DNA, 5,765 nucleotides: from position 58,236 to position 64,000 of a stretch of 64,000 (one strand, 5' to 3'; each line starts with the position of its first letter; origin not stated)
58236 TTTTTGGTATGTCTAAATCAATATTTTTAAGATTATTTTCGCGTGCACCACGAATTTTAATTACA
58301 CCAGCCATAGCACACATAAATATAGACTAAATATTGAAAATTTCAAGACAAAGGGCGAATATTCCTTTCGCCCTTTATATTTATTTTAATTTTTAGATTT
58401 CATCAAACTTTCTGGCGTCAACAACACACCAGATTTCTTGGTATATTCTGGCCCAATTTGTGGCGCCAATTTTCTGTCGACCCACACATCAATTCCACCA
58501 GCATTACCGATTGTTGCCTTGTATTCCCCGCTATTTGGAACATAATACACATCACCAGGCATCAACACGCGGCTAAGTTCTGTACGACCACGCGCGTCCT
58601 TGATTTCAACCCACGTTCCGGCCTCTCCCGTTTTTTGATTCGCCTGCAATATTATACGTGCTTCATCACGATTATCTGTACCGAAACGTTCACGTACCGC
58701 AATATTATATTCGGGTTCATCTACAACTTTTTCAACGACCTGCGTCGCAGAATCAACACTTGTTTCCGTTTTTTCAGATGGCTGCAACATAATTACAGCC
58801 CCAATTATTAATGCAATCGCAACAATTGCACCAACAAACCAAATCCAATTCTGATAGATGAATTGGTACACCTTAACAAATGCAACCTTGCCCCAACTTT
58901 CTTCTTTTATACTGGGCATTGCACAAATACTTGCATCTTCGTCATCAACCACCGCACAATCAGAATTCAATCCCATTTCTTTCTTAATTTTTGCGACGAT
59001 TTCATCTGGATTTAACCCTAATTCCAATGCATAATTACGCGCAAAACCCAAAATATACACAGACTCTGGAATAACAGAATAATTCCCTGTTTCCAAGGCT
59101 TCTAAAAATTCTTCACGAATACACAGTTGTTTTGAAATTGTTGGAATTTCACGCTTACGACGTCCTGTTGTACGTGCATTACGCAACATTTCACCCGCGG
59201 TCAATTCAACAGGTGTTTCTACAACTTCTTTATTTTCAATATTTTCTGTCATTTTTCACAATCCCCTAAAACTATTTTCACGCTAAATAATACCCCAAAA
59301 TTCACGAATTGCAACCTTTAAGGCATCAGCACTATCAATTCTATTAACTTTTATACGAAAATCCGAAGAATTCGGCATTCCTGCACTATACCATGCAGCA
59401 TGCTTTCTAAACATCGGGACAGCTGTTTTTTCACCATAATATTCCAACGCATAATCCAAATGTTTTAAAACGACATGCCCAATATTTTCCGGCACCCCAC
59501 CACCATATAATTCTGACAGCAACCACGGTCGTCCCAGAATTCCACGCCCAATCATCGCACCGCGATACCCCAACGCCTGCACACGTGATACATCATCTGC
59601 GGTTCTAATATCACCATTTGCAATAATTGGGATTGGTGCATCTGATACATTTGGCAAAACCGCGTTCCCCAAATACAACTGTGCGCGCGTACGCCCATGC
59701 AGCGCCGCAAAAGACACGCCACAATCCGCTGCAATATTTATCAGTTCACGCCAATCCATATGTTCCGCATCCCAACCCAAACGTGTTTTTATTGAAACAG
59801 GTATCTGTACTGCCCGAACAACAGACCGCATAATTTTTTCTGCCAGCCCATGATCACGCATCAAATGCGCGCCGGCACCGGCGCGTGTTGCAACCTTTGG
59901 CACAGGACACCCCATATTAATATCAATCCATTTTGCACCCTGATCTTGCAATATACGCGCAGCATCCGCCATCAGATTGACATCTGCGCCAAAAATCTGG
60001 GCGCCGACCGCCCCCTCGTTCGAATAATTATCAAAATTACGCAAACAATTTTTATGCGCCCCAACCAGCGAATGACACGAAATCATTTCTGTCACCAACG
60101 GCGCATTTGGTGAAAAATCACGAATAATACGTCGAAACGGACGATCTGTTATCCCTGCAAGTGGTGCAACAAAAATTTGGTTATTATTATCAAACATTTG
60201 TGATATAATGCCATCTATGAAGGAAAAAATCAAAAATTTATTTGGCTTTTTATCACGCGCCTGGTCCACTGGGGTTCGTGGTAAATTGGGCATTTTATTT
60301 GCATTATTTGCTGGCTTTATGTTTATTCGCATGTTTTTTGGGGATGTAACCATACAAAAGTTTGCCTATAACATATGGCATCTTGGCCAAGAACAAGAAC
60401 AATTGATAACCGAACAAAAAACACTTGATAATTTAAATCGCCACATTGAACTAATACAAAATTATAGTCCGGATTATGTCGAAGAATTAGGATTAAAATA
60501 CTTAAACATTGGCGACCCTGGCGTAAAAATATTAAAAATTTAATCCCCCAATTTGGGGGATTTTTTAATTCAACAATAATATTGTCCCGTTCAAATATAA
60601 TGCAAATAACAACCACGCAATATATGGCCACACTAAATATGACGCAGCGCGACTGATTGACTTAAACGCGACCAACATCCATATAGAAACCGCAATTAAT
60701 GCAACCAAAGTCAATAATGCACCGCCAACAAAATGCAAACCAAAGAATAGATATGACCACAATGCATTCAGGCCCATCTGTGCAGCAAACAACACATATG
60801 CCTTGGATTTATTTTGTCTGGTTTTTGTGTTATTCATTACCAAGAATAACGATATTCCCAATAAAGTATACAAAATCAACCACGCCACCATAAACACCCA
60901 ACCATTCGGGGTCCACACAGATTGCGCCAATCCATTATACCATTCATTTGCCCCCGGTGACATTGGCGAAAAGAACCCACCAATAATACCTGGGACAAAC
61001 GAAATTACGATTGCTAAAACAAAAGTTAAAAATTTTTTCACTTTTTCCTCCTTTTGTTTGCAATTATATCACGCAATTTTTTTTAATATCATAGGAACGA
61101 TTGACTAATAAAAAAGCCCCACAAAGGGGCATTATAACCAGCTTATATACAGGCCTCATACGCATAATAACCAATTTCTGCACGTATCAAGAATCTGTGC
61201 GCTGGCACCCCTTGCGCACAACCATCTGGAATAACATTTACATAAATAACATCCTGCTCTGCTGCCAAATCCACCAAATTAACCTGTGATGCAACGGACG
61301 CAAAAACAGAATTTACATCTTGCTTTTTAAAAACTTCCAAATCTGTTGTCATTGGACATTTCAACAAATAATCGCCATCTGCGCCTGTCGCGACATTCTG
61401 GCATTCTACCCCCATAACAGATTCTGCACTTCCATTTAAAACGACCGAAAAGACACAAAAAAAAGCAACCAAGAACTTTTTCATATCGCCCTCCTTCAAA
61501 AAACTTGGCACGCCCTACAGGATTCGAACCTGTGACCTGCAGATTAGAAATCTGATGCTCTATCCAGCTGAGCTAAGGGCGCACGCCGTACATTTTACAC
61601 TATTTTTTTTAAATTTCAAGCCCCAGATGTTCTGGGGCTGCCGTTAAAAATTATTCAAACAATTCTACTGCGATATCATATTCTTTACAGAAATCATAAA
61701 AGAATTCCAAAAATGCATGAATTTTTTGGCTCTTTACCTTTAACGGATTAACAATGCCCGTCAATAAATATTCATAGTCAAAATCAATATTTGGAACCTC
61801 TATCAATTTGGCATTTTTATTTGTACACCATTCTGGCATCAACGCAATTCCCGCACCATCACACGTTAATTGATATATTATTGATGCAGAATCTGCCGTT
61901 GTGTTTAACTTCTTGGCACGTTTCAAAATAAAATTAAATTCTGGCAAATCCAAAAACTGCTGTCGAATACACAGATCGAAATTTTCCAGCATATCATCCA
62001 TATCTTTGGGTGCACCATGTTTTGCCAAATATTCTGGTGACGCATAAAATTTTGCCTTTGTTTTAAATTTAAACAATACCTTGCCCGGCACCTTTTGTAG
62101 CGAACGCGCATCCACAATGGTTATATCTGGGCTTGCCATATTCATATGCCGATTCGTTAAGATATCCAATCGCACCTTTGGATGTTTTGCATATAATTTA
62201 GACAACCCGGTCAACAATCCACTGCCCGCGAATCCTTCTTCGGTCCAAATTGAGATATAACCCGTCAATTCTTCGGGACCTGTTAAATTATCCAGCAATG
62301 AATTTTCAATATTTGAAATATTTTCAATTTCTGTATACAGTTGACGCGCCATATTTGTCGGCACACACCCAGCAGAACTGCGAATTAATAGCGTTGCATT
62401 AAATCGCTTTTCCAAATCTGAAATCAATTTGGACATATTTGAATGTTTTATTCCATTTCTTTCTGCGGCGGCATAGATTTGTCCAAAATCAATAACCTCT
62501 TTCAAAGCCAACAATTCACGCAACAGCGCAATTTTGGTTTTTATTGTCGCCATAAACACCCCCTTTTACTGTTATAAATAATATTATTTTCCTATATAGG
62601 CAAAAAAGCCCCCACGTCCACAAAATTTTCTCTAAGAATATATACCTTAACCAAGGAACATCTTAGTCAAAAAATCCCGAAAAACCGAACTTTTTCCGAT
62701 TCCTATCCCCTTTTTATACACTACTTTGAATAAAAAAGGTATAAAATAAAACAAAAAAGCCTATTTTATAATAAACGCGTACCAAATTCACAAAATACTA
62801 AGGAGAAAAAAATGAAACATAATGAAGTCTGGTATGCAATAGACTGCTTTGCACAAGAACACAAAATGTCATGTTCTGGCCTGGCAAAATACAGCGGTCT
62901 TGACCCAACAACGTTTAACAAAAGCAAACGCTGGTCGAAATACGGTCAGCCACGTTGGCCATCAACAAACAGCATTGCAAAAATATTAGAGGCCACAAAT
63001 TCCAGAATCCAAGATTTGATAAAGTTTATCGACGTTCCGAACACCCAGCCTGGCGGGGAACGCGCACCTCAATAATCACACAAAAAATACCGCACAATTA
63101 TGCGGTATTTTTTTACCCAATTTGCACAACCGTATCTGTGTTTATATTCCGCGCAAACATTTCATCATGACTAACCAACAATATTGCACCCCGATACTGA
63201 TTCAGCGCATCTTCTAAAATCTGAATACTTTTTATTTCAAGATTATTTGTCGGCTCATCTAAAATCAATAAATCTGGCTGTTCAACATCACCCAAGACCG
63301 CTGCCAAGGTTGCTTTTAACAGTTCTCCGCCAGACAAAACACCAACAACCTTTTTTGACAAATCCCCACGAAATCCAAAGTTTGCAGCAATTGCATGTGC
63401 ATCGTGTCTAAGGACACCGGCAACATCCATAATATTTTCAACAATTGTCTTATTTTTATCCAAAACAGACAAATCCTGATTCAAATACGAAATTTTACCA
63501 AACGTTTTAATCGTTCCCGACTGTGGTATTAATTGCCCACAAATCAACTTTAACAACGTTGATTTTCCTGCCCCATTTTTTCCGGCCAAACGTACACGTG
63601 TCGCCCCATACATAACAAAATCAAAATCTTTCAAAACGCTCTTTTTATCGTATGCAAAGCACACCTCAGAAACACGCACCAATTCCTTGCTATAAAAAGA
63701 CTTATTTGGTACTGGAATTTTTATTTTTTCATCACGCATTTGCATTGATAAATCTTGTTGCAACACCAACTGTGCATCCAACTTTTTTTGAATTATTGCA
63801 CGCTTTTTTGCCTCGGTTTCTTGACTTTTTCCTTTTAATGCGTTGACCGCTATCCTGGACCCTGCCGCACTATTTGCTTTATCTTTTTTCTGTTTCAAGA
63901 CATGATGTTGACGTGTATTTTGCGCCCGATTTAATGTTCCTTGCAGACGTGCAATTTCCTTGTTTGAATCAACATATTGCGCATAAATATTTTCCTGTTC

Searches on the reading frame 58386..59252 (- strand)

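Call 58: search_protein_families(library=pfam, proteins=[window:58386-59252:-], max_evalue=0.01)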
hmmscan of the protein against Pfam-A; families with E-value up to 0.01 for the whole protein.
window:58386-59252:- (288 aa): 2 families
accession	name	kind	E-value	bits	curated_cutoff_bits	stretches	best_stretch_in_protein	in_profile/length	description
PF13413.12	HTH_25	-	2.6e-14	53.2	24.6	1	22-85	1-62/62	Helix-turn-helix domain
PF13464.11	RodZ_C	-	7.8e-11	42.2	23.9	1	212-263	7-58/72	RodZ C-terminal domain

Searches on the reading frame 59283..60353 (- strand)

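Call 58: search_protein_families(library=pfam, proteins=[window:59283-60353:-], max_evalue=0.01)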
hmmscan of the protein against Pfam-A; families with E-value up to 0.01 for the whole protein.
window:59283-60353:- (356 aa): 1 family
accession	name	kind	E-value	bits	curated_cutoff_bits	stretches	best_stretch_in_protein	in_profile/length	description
PF01207.24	Dus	-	8.8e-68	229.1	20.4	1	62-343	2-296/311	Dihydrouridine synthase (Dus)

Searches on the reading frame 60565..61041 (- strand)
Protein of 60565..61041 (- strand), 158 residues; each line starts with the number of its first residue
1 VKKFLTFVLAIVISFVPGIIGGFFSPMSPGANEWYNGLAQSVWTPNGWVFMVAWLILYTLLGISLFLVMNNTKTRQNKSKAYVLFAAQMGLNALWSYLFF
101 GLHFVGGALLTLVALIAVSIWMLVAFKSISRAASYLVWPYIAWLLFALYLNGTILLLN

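Call 69: search_protein_families(library=pfam, proteins=[window:60565-61041:-], max_evalue=0.01)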
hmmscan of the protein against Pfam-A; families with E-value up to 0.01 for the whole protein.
window:60565-61041:- (158 aa): 1 family
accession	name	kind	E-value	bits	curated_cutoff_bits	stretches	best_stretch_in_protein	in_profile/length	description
PF03073.20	TspO_MBR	-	3.4e-38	131.1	24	1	11-155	2-144/145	TspO/MBR family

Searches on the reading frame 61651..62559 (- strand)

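Call 58: search_protein_families(library=pfam, proteins=[window:61651-62559:-], max_evalue=0.01)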
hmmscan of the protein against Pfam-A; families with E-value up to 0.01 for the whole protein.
window:61651-62559:- (302 aa): 2 families
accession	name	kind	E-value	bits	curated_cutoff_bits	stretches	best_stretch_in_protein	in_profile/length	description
PF00126.33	HTH_1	-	4.6e-10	39.7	26.6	1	13-71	1-59/60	Bacterial regulatory helix-turn-helix protein, lysR family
PF03466.25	LysR_substrate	-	6.6e-05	22.8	28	1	97-288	3-205/209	LysR substrate binding domain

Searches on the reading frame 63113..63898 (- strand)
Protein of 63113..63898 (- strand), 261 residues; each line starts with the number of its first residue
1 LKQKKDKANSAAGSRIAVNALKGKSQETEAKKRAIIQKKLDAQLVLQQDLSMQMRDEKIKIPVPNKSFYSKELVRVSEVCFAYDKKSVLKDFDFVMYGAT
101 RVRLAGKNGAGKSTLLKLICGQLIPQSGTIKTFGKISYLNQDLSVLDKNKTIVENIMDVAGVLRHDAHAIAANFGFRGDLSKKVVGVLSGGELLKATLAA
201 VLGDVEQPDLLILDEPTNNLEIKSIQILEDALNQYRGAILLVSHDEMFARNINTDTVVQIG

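Call 58: search_protein_families(library=pfam, proteins=[window:63113-63898:-], max_evalue=0.01)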
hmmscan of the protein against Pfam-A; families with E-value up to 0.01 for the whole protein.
window:63113-63898:- (261 aa): 4 families
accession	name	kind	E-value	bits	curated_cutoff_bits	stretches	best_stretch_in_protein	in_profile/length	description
PF00005.33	ABC_tran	-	5.6e-22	79.3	25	1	89-218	1-137/137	ABC transporter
PF13304.12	AAA_21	-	2.6e-06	28.1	27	0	188-245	238-299/304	AAA domain, putative AbiEii toxin, Type IV TA system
PF13476.12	AAA_23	-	0.0043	18.1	27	1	105-151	25-73/201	AAA domain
PF02463.25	SMC_N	-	0.0091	15.9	40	0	36-252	109-205/220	RecF/RecN/SMC N terminal domain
